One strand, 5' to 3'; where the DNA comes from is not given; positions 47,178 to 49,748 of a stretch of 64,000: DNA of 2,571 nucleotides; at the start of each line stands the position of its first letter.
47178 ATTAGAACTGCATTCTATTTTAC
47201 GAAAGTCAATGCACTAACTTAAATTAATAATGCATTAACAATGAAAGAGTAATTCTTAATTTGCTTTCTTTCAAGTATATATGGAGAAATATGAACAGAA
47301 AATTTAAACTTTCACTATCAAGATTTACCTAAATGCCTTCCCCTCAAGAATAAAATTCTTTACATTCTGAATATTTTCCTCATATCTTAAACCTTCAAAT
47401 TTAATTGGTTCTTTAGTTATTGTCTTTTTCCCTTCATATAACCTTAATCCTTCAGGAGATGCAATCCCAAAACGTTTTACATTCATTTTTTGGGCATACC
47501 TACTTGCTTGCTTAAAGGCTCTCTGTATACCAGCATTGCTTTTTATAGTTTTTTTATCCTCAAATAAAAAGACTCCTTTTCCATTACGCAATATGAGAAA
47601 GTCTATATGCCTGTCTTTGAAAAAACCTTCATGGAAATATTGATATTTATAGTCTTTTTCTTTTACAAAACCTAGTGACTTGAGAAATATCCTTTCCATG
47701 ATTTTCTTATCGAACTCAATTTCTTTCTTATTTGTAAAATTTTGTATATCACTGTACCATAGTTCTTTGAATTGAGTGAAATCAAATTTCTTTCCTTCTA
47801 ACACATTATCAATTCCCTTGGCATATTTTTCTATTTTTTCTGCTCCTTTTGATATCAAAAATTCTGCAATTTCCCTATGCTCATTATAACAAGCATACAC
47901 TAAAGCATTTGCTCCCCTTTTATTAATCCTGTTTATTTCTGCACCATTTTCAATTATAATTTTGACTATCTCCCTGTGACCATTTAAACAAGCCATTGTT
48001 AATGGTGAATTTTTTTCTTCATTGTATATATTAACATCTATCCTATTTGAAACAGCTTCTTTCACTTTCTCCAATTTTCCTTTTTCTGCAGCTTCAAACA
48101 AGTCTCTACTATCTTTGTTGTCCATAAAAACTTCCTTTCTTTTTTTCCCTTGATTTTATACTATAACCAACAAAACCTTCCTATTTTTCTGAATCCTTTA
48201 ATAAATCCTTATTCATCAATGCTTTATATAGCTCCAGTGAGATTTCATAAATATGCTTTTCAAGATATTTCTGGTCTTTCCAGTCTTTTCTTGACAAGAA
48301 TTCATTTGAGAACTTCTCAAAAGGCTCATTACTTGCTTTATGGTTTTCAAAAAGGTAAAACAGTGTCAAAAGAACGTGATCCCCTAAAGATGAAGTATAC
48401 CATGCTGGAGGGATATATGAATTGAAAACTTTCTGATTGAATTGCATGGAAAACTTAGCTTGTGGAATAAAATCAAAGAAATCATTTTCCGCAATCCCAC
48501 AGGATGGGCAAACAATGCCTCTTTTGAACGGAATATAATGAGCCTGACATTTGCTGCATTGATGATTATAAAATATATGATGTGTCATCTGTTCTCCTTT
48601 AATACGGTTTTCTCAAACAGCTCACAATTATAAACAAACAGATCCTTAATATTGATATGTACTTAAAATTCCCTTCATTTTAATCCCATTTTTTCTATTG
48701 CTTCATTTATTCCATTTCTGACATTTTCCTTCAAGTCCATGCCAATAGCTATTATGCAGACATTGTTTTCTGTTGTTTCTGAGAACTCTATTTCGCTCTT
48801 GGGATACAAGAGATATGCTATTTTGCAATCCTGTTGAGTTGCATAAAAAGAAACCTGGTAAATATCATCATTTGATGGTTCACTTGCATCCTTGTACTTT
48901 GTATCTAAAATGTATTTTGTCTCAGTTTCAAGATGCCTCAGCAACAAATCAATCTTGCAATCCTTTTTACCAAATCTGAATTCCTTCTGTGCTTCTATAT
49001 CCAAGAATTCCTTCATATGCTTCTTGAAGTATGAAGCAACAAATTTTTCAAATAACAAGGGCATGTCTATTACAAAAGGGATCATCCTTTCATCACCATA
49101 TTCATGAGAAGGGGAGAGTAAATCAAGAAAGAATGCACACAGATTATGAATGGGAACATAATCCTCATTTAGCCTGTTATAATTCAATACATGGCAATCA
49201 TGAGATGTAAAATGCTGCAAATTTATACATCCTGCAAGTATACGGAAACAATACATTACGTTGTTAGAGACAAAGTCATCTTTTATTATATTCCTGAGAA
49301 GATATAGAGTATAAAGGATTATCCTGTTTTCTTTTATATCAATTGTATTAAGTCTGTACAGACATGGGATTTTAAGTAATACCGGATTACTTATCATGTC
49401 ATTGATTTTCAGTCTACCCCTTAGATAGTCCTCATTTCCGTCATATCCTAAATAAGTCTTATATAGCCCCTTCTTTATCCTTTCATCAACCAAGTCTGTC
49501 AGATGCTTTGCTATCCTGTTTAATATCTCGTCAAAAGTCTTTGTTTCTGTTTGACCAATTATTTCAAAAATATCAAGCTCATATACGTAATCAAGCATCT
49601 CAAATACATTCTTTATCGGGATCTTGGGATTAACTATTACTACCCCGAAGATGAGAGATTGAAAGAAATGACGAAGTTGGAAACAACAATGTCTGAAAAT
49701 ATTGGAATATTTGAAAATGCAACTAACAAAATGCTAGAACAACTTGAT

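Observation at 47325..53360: Inverted pair of ankyrin-repeat / PD-(D/E)xK nuclease-fold fusion genes bracketing a 4-kb cassette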

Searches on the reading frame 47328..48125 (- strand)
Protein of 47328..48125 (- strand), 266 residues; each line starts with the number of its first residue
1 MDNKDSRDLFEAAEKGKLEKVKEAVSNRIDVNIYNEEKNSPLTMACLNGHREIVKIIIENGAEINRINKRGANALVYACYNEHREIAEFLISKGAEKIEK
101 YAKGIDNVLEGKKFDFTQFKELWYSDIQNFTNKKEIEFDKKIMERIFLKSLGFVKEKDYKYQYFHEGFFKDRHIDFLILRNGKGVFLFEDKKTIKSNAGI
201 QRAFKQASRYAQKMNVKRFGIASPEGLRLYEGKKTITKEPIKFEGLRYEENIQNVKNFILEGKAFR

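Call 3: search_protein_families(library=pfam, proteins=[window:47328-48125:-], max_evalue=0.1)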
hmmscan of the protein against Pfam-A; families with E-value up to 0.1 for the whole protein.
window:47328-48125:- (266 aa): 8 families
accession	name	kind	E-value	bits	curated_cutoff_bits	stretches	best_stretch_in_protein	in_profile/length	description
PF12796.13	Ank_2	-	9.5e-19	68.2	27.3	1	9-97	1-86/90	Ankyrin repeats (3 copies)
PF13637.12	Ank_4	-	4.2e-17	62.3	22.7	2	9-56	1-48/50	Ankyrin repeats (many copies)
PF13606.12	Ank_3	-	1.6e-12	46.7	22.3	2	38-65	2-29/30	Ankyrin repeat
PF00023.36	Ank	-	6.7e-12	45.4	21.1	2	39-69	3-33/33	Ankyrin repeat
PF13857.12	Ank_5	-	2.5e-11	44.1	27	2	27-71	4-49/56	Ankyrin repeats (many copies)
PF24521.3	Ank_KRIT1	-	0.00043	20.5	80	1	4-62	17-70/149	KRIT1 ankyrin-repeats domain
PF04313.20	HSDR_N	-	0.0019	18.5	25.1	1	169-213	123-165/198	Type I restriction enzyme R protein N terminus (HSDR_N)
PF23745.1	ANK_LRRK2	-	0.003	17.9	27.5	1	35-96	28-89/130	LRRK2 ANK repeat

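Call 8: search_protein_families(library=padloc, proteins=[window:47328-48125:-], max_evalue=0.01)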
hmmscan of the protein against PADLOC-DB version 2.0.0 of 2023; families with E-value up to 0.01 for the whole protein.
window:47328-48125:- (266 aa): 2 families
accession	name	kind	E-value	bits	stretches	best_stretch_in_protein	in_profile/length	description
PDLC04783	PDC-M72A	-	2.9e-15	54.4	1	9-106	201-298/392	-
PDLC02908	Ankyrin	-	0.005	13.1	1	30-95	728-793/880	-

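Call 14: search_protein_families(library=ncbifam, proteins=[window:47328-48125:-], max_evalue=0.1)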
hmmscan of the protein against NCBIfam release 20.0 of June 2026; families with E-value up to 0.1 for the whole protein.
window:47328-48125:- (266 aa): 8 families
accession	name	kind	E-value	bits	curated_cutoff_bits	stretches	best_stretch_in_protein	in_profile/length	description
NF041931.2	MzaA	equivalog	8.8e-09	34.7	800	1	13-99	10-96/726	MZA anti-phage system associated sigma-70 family RNA polymerase sigma factor MzaA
NF043022.1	T4SS_AnkG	equivalog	2.1e-08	33.4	500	1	4-97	329-429/455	Dot/Icm T4SS effector AnkG/AnkZ/LegA7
NF043021.1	T4SS_AnkF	equivalog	4.5e-08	31.9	1000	1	5-83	585-646/917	Dot/Icm T4SS effector AnkF/LegA14/Ceg31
NF043023.1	T4SS_AnkH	equivalog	2.5e-06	26.5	600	1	10-97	37-124/467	Dot/Icm T4SS effector AnkH/LegA3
NF043029.1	T4SS_AnkY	equivalog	3.8e-06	25.6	600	1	12-96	429-516/543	Dot/Icm T4SS effector AnkY/LegA9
NF043028.1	T4SS_AnkX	equivalog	8.1e-06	24.3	1400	1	10-98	552-645/938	Dot/Icm T4SS effector AnkN/AnkX/LegA8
NF043024.1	T4SS_AnkI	equivalog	0.00096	18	550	1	34-80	237-286/439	Dot/Icm T4SS effector AnkI/LegAS4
TIGR01925.2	spIIAB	equivalog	0.091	12.7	135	0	21-69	42-89/137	anti-sigma F factor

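Call 17: find_encoding_contigs(protein=window:47328-48125:-, flank=10000, max_places=6)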
Protein window:47328-48125:- (266 aa): 1 contig read that carries it; 1 place shown.
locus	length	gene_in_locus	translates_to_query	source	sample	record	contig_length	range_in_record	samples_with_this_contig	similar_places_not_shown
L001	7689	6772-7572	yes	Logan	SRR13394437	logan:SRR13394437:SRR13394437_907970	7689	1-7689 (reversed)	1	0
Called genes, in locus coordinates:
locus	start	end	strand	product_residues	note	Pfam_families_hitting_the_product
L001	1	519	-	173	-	?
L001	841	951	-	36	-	-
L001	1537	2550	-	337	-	PF12796:Ank_2, PF13606:Ank_3 (faint), PF13637:Ank_4 (faint), PF13857:Ank_5 (faint), PF23745:ANK_LRRK2 (faint), PF01316:Arg_repressor (faint), PF00023:Ank (weak), PF12796:Ank_2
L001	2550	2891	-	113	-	PF24521:Ank_KRIT1 (weak), PF12796:Ank_2, PF13637:Ank_4 (weak), PF13857:Ank_5, PF00023:Ank (weak), PF13637:Ank_4, PF00023:Ank, PF13606:Ank_3 (weak)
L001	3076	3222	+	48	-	-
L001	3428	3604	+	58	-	PF13683:rve_3 (weak)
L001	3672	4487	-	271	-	PF00691:OmpA (weak)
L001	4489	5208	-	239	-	PF07889:DUF1664 (weak)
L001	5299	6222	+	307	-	PF10117:McrBC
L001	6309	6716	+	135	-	-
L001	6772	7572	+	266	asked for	PF00023:Ank (faint), PF12796:Ank_2, PF13637:Ank_4, PF13857:Ank_5 (weak), PF13606:Ank_3 (weak), PF13637:Ank_4 (weak)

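Call 89: search_protein_families(library=phrogs, proteins=[window:47328-48125:-], max_evalue=0.001)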
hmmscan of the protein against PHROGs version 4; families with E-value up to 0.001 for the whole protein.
window:47328-48125:- (266 aa): 3 families
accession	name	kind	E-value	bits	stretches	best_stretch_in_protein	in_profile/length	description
phrog_9049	-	unknown function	6.6e-15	53.1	1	8-96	3092-3632/4700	-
phrog_9262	-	unknown function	1.1e-11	45.7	1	6-103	74-172/253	-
phrog_37753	-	unknown function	2.2e-05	24.6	1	101-254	327-482/495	-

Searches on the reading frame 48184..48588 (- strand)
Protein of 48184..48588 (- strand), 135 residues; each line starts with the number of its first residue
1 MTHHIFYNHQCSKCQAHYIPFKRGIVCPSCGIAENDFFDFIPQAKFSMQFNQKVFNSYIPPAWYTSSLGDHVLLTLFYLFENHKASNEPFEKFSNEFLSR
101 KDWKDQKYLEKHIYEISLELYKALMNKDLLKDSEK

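Call 3: search_protein_families(library=pfam, proteins=[window:48184-48588:-], max_evalue=0.1)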
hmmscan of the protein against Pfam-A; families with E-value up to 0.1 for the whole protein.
window:48184-48588:- (135 aa): 0 families

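Call 8: search_protein_families(library=padloc, proteins=[window:48184-48588:-], max_evalue=0.01)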
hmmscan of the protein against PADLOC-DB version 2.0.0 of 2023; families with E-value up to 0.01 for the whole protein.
window:48184-48588:- (135 aa): 0 families

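Call 14: search_protein_families(library=ncbifam, proteins=[window:48184-48588:-], max_evalue=0.1)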
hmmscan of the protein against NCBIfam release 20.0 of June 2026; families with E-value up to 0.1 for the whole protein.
window:48184-48588:- (135 aa): 0 families

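Call 60: find_homologous_proteins(query=window:48184-48588:-, max_evalue=0.001)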
Query window:48184-48588:- (135 aa): 2 proteins with E <= 0.001 among 4 candidates.
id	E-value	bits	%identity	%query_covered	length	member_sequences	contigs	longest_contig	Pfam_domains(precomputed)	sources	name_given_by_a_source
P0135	1.3e-88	312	100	100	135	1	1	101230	-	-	-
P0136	1.1e-36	144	49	94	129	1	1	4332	-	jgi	jgi:hypothetical protein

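Call 61: find_encoding_contigs(protein=P0136, flank=5000, max_places=3)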
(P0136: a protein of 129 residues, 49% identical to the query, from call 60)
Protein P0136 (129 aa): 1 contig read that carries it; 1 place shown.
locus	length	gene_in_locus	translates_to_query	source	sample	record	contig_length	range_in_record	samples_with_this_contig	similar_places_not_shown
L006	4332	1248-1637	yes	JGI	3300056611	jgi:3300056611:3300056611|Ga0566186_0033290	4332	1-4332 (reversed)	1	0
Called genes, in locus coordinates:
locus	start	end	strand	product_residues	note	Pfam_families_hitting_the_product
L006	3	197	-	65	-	?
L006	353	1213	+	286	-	PF02540:NAD_synthase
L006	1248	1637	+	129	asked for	-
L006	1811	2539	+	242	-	-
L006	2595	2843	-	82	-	-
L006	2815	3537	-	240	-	PF13240:Zn_Ribbon_1 (weak), PF04525:LOR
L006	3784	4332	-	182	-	?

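Call 89: search_protein_families(library=phrogs, proteins=[window:48184-48588:-], max_evalue=0.001)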
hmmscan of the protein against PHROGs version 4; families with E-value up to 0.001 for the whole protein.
window:48184-48588:- (135 aa): 0 families

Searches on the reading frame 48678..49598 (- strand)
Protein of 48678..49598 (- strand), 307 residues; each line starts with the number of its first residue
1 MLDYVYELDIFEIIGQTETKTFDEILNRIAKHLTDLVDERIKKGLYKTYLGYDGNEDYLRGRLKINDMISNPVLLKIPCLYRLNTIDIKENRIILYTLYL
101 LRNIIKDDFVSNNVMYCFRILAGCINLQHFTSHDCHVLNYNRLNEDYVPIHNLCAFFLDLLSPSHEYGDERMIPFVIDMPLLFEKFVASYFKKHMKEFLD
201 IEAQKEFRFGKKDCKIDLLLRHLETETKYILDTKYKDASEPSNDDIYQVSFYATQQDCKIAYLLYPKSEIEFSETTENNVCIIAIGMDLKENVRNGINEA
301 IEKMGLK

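Call 3: search_protein_families(library=pfam, proteins=[window:48678-49598:-], max_evalue=0.1)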
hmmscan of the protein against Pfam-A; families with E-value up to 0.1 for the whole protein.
window:48678-49598:- (307 aa): 2 families
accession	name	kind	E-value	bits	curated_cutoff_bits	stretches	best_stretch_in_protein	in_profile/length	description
PF10117.15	McrBC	-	1e-34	120.4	23.9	1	18-266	53-318/318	McrBC 5-methylcytosine restriction system component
PF24659.1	DUF7648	-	0.066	13.9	27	0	11-62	7-56/63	Domain of unknown function (DUF7648)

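Call 8: search_protein_families(library=padloc, proteins=[window:48678-49598:-], max_evalue=0.01)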
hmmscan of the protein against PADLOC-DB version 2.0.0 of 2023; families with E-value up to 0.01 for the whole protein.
window:48678-49598:- (307 aa): 1 family
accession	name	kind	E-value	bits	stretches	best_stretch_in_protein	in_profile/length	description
PDLC04813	PDC-S02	-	0.0097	13.8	1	196-258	45-104/175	-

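Call 14: search_protein_families(library=ncbifam, proteins=[window:48678-49598:-], max_evalue=0.1)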
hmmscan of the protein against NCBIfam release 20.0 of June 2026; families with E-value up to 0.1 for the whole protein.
window:48678-49598:- (307 aa): 1 family
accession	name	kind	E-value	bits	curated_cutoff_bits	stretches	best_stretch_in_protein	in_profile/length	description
NF007277.0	PRK09736.1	equivalog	1.7e-22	80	338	1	1-241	15-269/353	5-methylcytosine-specific restriction endonuclease system specificity protein McrC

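Call 89: search_protein_families(library=phrogs, proteins=[window:48678-49598:-], max_evalue=0.001)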
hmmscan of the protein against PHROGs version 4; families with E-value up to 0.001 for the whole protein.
window:48678-49598:- (307 aa): 0 families
